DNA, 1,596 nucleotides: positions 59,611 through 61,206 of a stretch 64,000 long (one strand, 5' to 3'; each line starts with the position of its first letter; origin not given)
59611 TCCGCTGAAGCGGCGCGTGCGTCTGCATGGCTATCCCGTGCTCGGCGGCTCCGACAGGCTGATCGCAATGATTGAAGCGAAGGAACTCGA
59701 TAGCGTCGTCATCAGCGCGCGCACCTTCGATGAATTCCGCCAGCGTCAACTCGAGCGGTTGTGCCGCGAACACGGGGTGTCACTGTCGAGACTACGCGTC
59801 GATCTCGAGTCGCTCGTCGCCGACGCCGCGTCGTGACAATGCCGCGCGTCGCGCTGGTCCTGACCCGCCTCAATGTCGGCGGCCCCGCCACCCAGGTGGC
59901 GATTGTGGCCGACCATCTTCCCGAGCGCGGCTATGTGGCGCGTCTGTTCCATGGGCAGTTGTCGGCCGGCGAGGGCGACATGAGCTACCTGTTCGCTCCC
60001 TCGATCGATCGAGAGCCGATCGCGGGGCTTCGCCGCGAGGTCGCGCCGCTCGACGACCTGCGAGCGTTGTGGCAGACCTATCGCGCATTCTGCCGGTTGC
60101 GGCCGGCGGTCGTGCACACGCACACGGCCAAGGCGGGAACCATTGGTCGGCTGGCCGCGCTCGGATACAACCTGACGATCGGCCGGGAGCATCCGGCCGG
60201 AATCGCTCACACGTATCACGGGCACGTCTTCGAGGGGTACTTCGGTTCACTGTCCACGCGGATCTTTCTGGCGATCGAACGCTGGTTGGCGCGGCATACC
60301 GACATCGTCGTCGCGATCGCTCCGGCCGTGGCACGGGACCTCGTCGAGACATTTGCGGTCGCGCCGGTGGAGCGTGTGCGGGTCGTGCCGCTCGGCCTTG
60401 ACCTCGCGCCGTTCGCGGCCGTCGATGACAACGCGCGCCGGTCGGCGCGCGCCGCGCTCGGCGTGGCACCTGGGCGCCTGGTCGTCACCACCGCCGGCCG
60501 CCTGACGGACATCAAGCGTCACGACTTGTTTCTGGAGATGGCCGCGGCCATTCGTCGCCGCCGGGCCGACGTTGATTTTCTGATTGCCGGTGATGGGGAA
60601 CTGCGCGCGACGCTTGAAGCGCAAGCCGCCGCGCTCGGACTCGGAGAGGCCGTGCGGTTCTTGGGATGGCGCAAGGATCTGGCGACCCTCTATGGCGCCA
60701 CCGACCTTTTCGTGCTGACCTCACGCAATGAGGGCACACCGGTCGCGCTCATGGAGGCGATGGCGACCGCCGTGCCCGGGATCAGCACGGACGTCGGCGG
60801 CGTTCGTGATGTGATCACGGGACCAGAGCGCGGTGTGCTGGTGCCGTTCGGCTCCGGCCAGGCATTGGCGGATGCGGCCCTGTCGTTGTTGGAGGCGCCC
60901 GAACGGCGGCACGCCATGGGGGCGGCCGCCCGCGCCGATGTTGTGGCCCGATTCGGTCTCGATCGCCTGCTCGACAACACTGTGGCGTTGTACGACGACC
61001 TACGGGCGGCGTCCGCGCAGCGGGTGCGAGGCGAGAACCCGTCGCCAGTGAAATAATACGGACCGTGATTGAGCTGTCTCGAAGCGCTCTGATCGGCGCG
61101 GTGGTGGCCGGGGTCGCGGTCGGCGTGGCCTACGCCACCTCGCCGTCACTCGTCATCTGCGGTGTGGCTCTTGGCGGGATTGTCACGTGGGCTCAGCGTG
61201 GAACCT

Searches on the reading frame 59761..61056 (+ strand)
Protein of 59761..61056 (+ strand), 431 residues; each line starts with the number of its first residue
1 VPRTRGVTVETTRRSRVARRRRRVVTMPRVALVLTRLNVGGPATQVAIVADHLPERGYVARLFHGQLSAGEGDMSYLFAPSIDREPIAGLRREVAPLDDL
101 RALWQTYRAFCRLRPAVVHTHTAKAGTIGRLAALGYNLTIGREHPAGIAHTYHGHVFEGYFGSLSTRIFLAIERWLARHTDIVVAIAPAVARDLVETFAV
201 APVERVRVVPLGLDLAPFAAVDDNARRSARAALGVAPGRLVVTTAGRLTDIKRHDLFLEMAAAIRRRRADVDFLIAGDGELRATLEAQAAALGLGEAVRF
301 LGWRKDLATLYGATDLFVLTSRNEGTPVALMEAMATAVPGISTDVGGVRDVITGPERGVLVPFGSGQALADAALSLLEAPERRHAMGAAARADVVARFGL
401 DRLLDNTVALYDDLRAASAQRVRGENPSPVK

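Call 71: search_protein_families(library=pfam, proteins=[window:59761-61056:+], max_evalue=0.0001)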
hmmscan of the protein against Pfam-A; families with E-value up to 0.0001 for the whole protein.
window:59761-61056:+ (431 aa): 6 families
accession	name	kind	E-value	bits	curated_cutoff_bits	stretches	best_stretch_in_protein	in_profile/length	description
PF00534.26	Glycos_transf_1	-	2.1e-37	128.7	26.4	1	228-392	4-171/172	Glycosyl transferases group 1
PF13692.12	Glyco_trans_1_4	-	2.9e-34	118.8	27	1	241-378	3-141/142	Glycosyl transferases group 1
PF13439.12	Glyco_transf_4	-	7.8e-20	72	28.5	1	39-215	1-168/170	Glycosyltransferase Family 4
PF13579.12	Glyco_trans_4_4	-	1.4e-16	61.7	29.7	1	40-212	1-158/158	Glycosyl transferase 4-like domain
PF13524.12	Glyco_trans_1_2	-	5.4e-07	30.1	25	1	262-402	7-137/144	Glycosyl transferase-like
PF20706.3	GT4-conflict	-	8.9e-07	28.6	26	1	171-354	138-322/385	Family 4 Glycosyltransferase in conflict systems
